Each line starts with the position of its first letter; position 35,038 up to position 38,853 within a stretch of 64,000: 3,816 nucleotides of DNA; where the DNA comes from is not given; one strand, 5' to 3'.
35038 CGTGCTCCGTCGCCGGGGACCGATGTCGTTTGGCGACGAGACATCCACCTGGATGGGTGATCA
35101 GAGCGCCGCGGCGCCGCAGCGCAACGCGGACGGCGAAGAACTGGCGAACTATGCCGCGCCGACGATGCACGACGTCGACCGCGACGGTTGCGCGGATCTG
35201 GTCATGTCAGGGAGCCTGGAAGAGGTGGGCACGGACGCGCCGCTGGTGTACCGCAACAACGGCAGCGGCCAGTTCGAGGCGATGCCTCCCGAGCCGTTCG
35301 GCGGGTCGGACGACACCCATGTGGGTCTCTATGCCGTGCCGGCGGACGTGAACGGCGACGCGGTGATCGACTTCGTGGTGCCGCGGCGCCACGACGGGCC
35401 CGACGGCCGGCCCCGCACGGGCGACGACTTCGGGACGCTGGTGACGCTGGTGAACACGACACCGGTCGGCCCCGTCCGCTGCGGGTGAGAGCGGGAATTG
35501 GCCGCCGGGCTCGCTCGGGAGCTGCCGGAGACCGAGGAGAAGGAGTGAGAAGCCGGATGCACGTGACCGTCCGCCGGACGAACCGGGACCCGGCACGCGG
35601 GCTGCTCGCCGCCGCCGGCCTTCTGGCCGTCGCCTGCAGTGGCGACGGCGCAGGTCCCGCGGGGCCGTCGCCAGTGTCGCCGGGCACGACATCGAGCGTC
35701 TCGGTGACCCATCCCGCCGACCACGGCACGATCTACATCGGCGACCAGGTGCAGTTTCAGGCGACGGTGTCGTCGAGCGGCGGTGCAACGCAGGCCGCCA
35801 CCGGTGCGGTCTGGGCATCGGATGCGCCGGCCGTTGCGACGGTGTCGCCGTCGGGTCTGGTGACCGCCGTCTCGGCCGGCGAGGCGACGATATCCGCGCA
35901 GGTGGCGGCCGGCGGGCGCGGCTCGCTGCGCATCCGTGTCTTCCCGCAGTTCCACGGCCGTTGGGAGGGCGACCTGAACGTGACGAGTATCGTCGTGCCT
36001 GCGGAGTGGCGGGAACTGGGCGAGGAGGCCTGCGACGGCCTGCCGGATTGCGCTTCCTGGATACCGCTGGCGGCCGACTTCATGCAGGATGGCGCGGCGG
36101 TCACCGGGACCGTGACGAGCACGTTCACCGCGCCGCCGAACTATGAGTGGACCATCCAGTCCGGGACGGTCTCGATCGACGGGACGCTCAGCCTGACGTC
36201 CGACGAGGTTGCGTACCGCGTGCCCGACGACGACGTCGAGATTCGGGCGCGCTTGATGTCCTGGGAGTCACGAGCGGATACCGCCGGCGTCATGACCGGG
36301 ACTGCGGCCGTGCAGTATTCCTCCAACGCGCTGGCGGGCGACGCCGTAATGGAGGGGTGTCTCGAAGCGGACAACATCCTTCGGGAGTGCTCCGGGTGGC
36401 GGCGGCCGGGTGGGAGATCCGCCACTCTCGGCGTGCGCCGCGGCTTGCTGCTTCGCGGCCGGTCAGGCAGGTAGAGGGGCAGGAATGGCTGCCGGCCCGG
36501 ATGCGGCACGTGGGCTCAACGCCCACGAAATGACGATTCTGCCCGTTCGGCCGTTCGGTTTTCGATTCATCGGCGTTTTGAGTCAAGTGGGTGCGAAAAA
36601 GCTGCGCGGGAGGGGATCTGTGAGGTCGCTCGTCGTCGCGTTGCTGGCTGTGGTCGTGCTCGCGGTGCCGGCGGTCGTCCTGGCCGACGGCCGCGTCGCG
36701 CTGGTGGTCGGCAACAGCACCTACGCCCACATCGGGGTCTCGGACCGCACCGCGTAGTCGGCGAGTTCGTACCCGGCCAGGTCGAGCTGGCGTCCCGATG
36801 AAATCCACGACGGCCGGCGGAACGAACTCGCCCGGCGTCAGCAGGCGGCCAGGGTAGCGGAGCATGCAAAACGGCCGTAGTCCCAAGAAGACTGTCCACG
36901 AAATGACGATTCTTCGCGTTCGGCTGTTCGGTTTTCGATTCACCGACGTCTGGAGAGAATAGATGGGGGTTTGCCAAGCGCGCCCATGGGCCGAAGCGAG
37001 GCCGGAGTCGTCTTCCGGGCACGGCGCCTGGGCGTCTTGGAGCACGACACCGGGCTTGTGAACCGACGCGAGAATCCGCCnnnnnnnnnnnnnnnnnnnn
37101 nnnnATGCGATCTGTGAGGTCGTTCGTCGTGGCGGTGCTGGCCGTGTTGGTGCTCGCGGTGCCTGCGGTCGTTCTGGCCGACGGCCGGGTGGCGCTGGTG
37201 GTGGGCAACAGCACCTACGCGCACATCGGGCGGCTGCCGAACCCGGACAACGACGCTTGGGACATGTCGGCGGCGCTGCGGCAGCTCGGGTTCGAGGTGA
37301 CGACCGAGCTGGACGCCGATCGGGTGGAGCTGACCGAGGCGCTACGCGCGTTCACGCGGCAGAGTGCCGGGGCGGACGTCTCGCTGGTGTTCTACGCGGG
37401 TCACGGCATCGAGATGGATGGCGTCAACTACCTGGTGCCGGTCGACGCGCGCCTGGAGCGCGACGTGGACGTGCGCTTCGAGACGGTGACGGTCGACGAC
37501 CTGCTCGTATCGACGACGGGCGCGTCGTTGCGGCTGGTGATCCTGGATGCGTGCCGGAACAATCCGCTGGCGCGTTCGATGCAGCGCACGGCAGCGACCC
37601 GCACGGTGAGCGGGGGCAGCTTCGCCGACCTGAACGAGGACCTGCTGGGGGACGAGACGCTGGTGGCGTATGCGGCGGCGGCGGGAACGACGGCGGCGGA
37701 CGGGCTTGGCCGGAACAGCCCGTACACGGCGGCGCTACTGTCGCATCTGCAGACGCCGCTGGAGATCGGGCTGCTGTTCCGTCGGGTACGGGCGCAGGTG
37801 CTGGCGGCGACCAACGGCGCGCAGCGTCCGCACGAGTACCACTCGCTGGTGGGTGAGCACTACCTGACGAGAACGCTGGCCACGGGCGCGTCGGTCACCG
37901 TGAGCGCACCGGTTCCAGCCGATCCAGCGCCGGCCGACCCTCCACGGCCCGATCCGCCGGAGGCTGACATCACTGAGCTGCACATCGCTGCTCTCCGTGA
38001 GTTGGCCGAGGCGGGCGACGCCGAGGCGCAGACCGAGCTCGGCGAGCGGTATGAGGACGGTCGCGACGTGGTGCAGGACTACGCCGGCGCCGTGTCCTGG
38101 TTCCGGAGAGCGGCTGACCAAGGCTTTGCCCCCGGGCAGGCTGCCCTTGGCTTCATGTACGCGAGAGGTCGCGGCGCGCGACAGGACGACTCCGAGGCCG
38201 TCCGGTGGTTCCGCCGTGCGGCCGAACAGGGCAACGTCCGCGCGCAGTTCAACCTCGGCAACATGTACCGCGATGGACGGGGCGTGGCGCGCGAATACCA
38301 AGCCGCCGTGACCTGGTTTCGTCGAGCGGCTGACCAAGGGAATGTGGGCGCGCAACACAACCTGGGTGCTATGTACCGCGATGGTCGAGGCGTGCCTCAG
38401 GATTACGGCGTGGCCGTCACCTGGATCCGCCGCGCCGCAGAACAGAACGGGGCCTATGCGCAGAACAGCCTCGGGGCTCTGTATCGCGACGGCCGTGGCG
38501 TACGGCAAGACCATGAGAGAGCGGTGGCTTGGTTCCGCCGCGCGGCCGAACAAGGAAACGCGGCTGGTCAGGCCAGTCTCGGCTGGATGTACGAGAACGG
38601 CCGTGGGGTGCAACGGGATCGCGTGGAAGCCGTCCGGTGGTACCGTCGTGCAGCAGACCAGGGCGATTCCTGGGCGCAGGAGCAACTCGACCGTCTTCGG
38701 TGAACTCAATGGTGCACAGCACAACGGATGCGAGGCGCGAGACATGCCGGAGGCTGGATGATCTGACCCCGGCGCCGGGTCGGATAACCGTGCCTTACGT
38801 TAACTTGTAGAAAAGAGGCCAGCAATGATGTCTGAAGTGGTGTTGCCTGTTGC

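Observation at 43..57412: Expanded family of secreted caspase-Sel1 proteins: conserved protease head, variable repeat tail, many decayed copies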

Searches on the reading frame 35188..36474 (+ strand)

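Call 18: search_protein_families(library=pfam, proteins=[window:35188-36474:+], max_evalue=0.01)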
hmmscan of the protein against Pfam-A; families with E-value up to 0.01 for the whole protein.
window:35188-36474:+ (428 aa): 2 families
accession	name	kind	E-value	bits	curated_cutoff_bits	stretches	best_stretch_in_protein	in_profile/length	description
PF02368.24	Big_2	-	1.7e-08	34.7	22.8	1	171-242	5-71/79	Bacterial Ig-like domain (group 2)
PF22359.2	Big-like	-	9.8e-05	23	27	1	209-239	5-35/48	Bacterial Ig-like domain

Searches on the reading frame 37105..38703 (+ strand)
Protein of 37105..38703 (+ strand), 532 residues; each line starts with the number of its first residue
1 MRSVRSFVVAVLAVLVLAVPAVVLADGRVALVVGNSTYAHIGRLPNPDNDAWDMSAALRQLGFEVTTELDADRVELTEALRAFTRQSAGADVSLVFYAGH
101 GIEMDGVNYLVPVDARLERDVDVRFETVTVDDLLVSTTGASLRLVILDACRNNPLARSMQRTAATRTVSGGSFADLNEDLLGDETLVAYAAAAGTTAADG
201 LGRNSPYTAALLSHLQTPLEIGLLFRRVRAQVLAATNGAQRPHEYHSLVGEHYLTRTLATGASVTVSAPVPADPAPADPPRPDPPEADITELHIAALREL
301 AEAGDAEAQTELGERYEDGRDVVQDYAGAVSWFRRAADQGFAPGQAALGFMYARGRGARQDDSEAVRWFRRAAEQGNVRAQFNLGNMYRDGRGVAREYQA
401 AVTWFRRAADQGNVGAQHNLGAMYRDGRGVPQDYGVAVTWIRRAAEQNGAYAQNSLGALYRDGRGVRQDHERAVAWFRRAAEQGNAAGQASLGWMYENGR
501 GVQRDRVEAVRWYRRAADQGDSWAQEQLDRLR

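Call 9: search_protein_families(library=pfam, proteins=[window:37105-38703:+])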
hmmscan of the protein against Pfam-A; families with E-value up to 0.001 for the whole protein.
window:37105-38703:+ (532 aa): 2 families
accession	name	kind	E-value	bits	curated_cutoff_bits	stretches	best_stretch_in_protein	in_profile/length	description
PF08238.18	Sel1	-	2.1e-60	199.5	30.7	6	487-521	2-36/36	Sel1 repeat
PF00656.27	Peptidase_C14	-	1.7e-36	126.5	21.4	1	28-248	2-228/233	Caspase domain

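Call 13: find_homologous_proteins(query=window:37105-38703:+)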
Query window:37105-38703:+ (532 aa): 5572 proteins with E <= 0.001 among 8000 candidates; the best 120 are listed.
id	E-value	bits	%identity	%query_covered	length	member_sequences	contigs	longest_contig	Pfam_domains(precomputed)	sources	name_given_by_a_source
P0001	0.0e+0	1170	100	100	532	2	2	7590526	PF00656.28,PF08238.19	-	-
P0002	0.0e+0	1132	85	99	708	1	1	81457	PF00656.28,PF08238.19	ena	-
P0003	0.0e+0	1126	78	100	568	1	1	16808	PF00656.28,PF08238.19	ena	-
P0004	0.0e+0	1103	94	100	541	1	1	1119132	PF00656.28,PF08238.19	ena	-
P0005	0.0e+0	1088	94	100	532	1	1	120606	PF00656.28,PF08238.19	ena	-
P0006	0.0e+0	1087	95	95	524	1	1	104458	PF00656.28,PF08238.19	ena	-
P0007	0.0e+0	1084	77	100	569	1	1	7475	PF00656.28,PF08238.19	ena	-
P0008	0.0e+0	1081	79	100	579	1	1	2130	PF00656.28,PF08238.19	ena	-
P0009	0.0e+0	1069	65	100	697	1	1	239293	PF00656.28,PF08238.19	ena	-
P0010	0.0e+0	1067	77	99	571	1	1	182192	PF00656.28,PF08238.19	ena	-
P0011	0.0e+0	1059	72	99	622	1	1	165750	PF00656.28,PF08238.19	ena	-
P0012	0.0e+0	1058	79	99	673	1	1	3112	PF00656.28,PF23310.2,PF08238.19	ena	-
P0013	0.0e+0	1057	70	95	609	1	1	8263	PF00656.28,PF08238.19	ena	-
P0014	0.0e+0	1057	91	99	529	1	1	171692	PF00656.28,PF08238.19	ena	-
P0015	0.0e+0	1049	79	99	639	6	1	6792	PF00656.28,PF08238.19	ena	-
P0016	0.0e+0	1045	78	99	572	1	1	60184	PF00656.28,PF08238.19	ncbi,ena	-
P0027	5.5e-293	990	71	100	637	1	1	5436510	PF00656.28,PF08238.19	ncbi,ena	-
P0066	6.1e-271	918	75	97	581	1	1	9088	PF00656.28,PF08238.19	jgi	jgi:TPR repeat protein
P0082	5.4e-266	901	79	92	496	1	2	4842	PF00656.28,PF08238.19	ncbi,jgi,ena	-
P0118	1.5e-258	877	73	100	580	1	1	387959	PF00656.28,PF08238.19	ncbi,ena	-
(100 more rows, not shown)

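Call 14: find_related_loci(query=window:37105-38703:+, collection=genome_contigs, flank=3000)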
Query window:37105-38703:+ (532 aa) in genome_contigs; peptide patterns used: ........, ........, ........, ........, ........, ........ (x = any residue, [..] = any of these).
593 stretches matched a pattern (row limit reached: there are more); 564 encode a relative of the query (tblastn E <= 1e-3); the best 80 are kept; 78 distinct loci.
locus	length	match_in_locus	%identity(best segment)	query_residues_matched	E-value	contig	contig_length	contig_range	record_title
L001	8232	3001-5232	75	5-532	0e+0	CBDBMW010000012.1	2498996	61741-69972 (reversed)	MAG: Vicinamibacterales bacterium isolate 13d22264-7de1-4b98-b19c-9e6517fe1a61 genome assembly, contig: contig_11, whole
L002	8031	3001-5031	76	1-532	0e+0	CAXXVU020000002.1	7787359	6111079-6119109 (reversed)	MAG: Vicinamibacterales bacterium isolate bab29b19-afa8-4b77-beae-9eb7b8b40fcf genome assembly, contig: contig_2, whole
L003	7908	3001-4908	76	5-532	0e+0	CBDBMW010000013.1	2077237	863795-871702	MAG: Vicinamibacterales bacterium isolate 13d22264-7de1-4b98-b19c-9e6517fe1a61 genome assembly, contig: contig_12, whole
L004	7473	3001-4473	71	1-532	0e+0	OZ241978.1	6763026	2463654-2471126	MAG: Vicinamibacterales bacterium isolate 51a24197-77cf-4160-b0f1-11ac4e34766b genome assembly, chromosome: 1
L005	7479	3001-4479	75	1-531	0e+0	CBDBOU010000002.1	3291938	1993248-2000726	MAG: Vicinamibacterales bacterium isolate 2866737b-c32a-4dfb-a915-985df9d893ca genome assembly, contig: contig_2, whole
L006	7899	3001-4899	74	5-528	0e+0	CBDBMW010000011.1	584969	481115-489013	MAG: Vicinamibacterales bacterium isolate 13d22264-7de1-4b98-b19c-9e6517fe1a61 genome assembly, contig: contig_10, whole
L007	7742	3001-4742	77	1-520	0e+0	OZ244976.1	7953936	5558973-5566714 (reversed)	MAG: Vicinamibacterales bacterium isolate 759df215-7f35-4b58-97f0-56a84cd7420d genome assembly, chromosome: 2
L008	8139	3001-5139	72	1-532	0e+0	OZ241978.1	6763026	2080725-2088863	MAG: Vicinamibacterales bacterium isolate 51a24197-77cf-4160-b0f1-11ac4e34766b genome assembly, chromosome: 1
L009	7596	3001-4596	72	1-532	0e+0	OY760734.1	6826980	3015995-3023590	MAG: Vicinamibacterales bacterium isolate 10b48155-431e-4809-9d43-759f23ff96f9 genome assembly, chromosome: 1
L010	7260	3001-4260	77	19-532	0e+0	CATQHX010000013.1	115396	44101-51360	MAG: Vicinamibacterales bacterium isolate b531ce64-1057-46bd-a004-e227214a256a genome assembly, contig: contig_13, whole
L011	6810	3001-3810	88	1-275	7e-136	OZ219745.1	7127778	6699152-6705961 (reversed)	MAG: Vicinamibacterales bacterium isolate d5a9b4ee-eb88-4731-bb2c-80bf662b4d04 genome assembly, chromosome: 2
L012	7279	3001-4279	81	26-528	6e-179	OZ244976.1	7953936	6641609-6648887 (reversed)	MAG: Vicinamibacterales bacterium isolate 759df215-7f35-4b58-97f0-56a84cd7420d genome assembly, chromosome: 2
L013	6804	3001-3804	85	1-268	2e-128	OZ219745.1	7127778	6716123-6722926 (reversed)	MAG: Vicinamibacterales bacterium isolate d5a9b4ee-eb88-4731-bb2c-80bf662b4d04 genome assembly, chromosome: 2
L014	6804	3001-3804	85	1-268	2e-128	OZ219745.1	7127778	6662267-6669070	MAG: Vicinamibacterales bacterium isolate d5a9b4ee-eb88-4731-bb2c-80bf662b4d04 genome assembly, chromosome: 2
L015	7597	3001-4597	75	1-532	0e+0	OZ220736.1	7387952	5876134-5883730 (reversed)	MAG: Vicinamibacterales bacterium isolate e96e4bd8-36b5-4932-a7c8-d2011ef2eb69 genome assembly, chromosome: 1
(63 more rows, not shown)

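Call 15: find_encoding_contigs(protein=P0001, flank=2000, max_places=4)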
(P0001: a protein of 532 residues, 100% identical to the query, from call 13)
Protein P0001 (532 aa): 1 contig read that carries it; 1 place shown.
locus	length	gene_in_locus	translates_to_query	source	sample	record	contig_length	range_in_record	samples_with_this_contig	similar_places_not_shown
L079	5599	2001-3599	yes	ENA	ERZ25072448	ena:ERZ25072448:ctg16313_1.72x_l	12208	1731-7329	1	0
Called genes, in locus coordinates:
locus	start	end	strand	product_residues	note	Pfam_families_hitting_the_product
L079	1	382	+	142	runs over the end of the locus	PF13517:FG-GAP_3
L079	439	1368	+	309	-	PF02368:Big_2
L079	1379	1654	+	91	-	-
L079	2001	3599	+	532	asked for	PF00656:Peptidase_C14, PF08238:Sel1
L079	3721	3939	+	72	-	-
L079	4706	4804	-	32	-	-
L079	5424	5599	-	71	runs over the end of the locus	-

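Call 31: search_solved_structures(query=window:37105-38703:+, max_evalue=0.001)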
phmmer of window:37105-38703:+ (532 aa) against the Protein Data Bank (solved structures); distinct sequences matched with E-value up to 0.001: 43.
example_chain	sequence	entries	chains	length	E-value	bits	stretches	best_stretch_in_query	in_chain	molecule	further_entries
6ok3_A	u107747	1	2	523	3.2e-102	346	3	360-528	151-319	Sel1 repeat protein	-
4bwr_A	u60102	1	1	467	2.6e-86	293.5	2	293-527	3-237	PROTEIN CORRESPONDING TO LOCUS C5321 FROM CFT073 E.COLI STRAIN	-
8sxq_A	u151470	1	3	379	5.8e-75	256.1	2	329-531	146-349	SEL-1 repeat protein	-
9og0_C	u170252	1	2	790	3.1e-58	200.9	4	362-520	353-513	Protein sel-1 homolog 1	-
6deh_A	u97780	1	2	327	1.2e-51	179.2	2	301-450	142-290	TPR repeat protein, protein-protein interaction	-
6onw_A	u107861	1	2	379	1.2e-50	175.9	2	330-530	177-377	Sel1 repeat protein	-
8ket_C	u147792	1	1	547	1.4e-50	175.7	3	362-520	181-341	Protein sel-1 homolog 1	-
9uav_C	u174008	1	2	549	1.6e-50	175.5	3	362-520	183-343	Protein sel-1 homolog 1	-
8kes_D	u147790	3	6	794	1.5e-44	155.8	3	362-520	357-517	Protein sel-1 homolog 1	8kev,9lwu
6ork_A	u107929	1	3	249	5.5e-43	150.6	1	311-516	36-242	Sel1 repeat protein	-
6ur7_A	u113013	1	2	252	3.5e-37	131.5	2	332-480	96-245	Sel1 repeat family protein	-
5b26_A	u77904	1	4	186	1.6e-31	112.8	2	303-430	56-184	Protein sel-1 homolog 1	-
1ouv_A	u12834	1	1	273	3.6e-31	111.7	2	359-522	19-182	conserved hypothetical secreted protein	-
6orc_A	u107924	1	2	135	4.4e-23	85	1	297-419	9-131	Sel1 repeat protein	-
6ok0_A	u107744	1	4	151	5e-20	74.9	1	296-418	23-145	Sel1 repeat protein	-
1klx_A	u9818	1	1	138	0.00013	24.1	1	440-521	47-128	Cysteine Rich Protein B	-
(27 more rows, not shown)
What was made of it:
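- Sel1 proteins closest in sequence include secreted, host-interacting ones such as E. coli c5321/EsiB (4bwr), the Helicobacter Hcp proteins (1ouv, 1klx) and eukaryotic SEL1L (call 31).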

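Call 43: list_cluster_members(proteins=[P0016, P0027, P0082, P0118, P0066])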
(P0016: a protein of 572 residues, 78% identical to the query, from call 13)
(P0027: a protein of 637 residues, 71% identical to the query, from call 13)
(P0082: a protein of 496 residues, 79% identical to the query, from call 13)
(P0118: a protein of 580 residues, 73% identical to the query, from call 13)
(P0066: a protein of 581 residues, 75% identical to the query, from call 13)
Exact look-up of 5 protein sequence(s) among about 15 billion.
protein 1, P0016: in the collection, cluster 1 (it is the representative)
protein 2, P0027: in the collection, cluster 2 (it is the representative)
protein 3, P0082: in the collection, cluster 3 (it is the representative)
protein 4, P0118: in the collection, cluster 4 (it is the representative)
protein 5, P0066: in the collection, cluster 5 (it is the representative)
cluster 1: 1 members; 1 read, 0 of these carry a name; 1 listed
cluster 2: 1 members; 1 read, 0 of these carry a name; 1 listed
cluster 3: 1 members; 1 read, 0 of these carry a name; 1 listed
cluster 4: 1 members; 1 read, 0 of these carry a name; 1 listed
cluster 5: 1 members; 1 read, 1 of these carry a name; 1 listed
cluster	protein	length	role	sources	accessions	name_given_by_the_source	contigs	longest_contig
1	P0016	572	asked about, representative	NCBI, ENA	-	-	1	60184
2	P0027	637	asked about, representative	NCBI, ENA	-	-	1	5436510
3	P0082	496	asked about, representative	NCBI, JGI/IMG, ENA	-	-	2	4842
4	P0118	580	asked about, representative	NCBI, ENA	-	-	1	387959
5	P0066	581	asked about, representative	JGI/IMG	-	TPR repeat protein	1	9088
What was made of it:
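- Tried and rejected: Cluster look-up gave no names or accessions (call 43).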

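Call 44: find_encoding_contigs(protein=P0004, flank=10000, max_places=2)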
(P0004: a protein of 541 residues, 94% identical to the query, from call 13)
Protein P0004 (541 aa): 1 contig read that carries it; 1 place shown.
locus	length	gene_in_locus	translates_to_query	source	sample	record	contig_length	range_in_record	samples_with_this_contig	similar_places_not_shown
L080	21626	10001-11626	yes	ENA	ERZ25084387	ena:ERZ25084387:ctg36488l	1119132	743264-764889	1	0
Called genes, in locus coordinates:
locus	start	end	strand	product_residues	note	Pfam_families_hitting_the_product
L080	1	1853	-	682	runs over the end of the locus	PF01011:PQQ, PF13360:PQQ_2 (faint), PF01011:PQQ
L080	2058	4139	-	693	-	PF20091:Abhydrolase_10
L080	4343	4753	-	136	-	-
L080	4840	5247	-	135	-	PF01850:PIN, PF13470:PIN_3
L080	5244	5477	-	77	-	PF15937:PrlF_antitoxin (weak), PF04014:MazE_antitoxin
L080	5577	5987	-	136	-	PF01011:PQQ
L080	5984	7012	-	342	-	-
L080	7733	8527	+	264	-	PF00484:Pro_CA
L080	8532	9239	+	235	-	PF10677:DUF2490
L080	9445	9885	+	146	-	PF13827:DUF4189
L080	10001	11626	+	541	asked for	PF00656:Peptidase_C14, PF08238:Sel1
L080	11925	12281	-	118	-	PF20586:DUF6788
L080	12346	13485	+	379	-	PF05598:DUF772, PF01609:DDE_Tnp_1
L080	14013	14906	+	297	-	PF14236:DruA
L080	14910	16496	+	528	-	-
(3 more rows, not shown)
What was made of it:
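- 37105..38703 (+): Copy C: intact gene (532 aa, 6 Sel1 units). Relatives 94-95% identical exist in other assemblies (call 13), and one lies in a different genomic context (call 44).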

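Call 45: find_encoding_contigs(protein=P0027, flank=10000, max_places=2)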
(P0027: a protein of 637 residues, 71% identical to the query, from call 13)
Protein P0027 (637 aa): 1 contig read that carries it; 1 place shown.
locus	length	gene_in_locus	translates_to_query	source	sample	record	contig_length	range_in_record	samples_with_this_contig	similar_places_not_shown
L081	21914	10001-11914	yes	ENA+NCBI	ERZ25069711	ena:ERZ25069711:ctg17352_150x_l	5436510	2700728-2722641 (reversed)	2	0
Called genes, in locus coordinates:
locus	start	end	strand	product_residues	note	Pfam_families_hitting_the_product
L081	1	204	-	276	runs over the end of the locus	PF00578:AhpC-TSA, PF08534:Redoxin, PF13905:Thioredoxin_8 (weak)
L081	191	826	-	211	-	PF04542:Sigma70_r2, PF08281:Sigma70_r4_2 (weak)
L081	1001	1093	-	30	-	-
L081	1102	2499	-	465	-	PF23139:OB_YrrC, PF12826:HHH_2 (faint), PF14520:HHH_5, PF14490:HHH_RecD2, PF13604:AAA_30, PF13245:AAA_19, PF13555:AAA_29 (weak), PF20720:nSTAND3 (weak)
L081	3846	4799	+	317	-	PF12760:Zn_ribbon_IS1595, PF12762:DDE_Tnp_IS1595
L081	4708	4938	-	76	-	-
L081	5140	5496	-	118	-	-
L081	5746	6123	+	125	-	-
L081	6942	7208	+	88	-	-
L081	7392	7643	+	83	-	PF13744:HTH_37 (weak), PF01381:HTH_3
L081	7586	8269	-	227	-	-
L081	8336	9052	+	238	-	PF00149:Metallophos (weak), PF12850:Metallophos_2 (weak)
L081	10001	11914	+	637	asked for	PF00656:Peptidase_C14, PF08238:Sel1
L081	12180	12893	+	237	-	-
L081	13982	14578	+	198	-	PF06580:His_kinase (weak), PF02518:HATPase_c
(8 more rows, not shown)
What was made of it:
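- Tried and rejected: The sample ids are uninformative (calls 15, 44, 45).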
